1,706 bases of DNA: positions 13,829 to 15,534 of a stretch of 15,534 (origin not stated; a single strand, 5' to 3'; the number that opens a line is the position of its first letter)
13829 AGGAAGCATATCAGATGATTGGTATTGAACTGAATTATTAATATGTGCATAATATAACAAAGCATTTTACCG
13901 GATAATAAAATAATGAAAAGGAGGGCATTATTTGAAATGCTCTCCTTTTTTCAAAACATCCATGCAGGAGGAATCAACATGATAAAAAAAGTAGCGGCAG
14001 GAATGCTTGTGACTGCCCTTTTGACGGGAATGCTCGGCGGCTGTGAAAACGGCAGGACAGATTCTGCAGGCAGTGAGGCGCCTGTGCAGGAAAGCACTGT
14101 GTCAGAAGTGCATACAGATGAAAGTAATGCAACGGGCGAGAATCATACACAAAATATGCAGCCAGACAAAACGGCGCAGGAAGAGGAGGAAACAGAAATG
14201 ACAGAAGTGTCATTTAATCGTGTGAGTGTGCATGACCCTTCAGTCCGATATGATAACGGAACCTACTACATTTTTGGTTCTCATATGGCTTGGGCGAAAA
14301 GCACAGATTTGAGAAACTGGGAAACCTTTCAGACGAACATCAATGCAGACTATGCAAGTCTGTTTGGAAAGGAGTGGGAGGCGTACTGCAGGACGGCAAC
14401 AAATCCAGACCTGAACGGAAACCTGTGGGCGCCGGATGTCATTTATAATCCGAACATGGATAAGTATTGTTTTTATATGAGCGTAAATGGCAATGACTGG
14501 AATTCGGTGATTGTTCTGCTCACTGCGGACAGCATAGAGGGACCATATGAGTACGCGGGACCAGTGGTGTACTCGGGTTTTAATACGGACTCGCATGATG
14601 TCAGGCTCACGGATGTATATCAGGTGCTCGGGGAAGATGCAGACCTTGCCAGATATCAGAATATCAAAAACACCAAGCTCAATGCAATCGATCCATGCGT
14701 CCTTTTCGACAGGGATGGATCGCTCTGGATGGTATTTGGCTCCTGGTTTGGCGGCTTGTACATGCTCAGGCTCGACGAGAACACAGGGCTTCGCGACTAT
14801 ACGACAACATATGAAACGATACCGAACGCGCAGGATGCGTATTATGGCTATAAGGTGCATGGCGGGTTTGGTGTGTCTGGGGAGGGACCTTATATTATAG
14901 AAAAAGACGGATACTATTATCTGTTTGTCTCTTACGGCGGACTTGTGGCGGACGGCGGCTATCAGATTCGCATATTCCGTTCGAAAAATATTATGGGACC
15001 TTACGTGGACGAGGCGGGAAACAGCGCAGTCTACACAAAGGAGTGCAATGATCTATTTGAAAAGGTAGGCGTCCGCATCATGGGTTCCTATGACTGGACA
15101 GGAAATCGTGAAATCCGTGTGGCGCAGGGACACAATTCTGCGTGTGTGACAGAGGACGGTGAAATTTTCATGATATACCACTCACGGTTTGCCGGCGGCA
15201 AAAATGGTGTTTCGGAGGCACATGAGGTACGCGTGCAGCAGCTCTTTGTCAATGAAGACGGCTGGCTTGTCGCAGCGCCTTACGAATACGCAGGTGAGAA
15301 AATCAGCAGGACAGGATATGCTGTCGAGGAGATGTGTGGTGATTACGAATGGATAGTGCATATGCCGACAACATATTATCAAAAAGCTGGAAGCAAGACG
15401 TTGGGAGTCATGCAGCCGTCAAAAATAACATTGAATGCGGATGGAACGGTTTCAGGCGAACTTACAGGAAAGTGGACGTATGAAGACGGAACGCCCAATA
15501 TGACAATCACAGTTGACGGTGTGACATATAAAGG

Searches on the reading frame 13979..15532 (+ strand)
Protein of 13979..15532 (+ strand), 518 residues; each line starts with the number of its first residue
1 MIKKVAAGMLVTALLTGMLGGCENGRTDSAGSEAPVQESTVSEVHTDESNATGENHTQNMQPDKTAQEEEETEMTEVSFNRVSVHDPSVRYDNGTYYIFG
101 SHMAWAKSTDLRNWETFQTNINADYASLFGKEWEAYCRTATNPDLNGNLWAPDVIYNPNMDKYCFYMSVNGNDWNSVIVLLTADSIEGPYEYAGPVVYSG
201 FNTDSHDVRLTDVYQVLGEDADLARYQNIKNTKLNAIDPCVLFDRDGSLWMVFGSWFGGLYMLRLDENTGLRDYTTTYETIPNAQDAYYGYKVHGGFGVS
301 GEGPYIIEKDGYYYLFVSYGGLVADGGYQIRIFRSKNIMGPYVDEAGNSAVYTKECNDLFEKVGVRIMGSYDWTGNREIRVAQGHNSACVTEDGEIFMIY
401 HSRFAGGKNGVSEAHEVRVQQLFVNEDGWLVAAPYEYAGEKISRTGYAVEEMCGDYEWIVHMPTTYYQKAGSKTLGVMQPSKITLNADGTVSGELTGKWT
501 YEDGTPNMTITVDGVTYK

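Call 9: search_protein_families(library=pfam, proteins=[window:13979-15532:+], max_evalue=0.01)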
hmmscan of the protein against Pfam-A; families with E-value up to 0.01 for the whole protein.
window:13979-15532:+ (518 aa): 2 families
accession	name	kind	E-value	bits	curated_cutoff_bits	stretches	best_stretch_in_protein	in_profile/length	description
PF04616.20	Glyco_hydro_43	-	2.4e-37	129.3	32.2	2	232-430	117-288/288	Glycosyl hydrolases family 43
PF16369.11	GH43_C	-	1.9e-16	60.8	23.4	1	434-518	1-70/100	C-terminal lipocalin-like domain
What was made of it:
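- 13979..15534 (+): GH43 + GH43_C lipoprotein, AbnB-like (endo-arabinanase-like), cut by the window edge. The extracellular depolymerase that goes with the cassette. Pfam (call 9).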

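Call 11: search_protein_families(library=ncbifam, proteins=[window:13979-15532:+], max_evalue=0.001)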
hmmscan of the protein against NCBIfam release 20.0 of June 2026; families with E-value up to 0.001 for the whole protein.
window:13979-15532:+ (518 aa): 4 families
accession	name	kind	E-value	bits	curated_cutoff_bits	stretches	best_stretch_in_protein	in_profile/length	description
NF053746.1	NdoAlphArabAbnB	equivalog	4.1e-84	282.9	750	1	76-518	3-414/446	arabinan endo-1,5-alpha-L-arabinosidase AbnB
NF049888.1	AlphArabdaseBT0367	equivalog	4.1e-30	104.9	800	1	230-515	174-448/486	arabinan endo-1,5-alpha-L-arabinosidase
NF049889.1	AlphArabdaseBT0360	equivalog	6.6e-27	94.3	600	1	232-516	330-603/639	arabinan endo-1,5-alpha-L-arabinosidase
NF053747.1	NdoAlphArabAbnA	equivalog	7.3e-24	84.7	480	2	230-352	141-253/310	arabinan endo-1,5-alpha-L-arabinosidase AbnA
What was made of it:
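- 13979..15534 (+): NCBIfam AbnB model 283 bits, below its equivalog cut-off of 750 (call 11).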
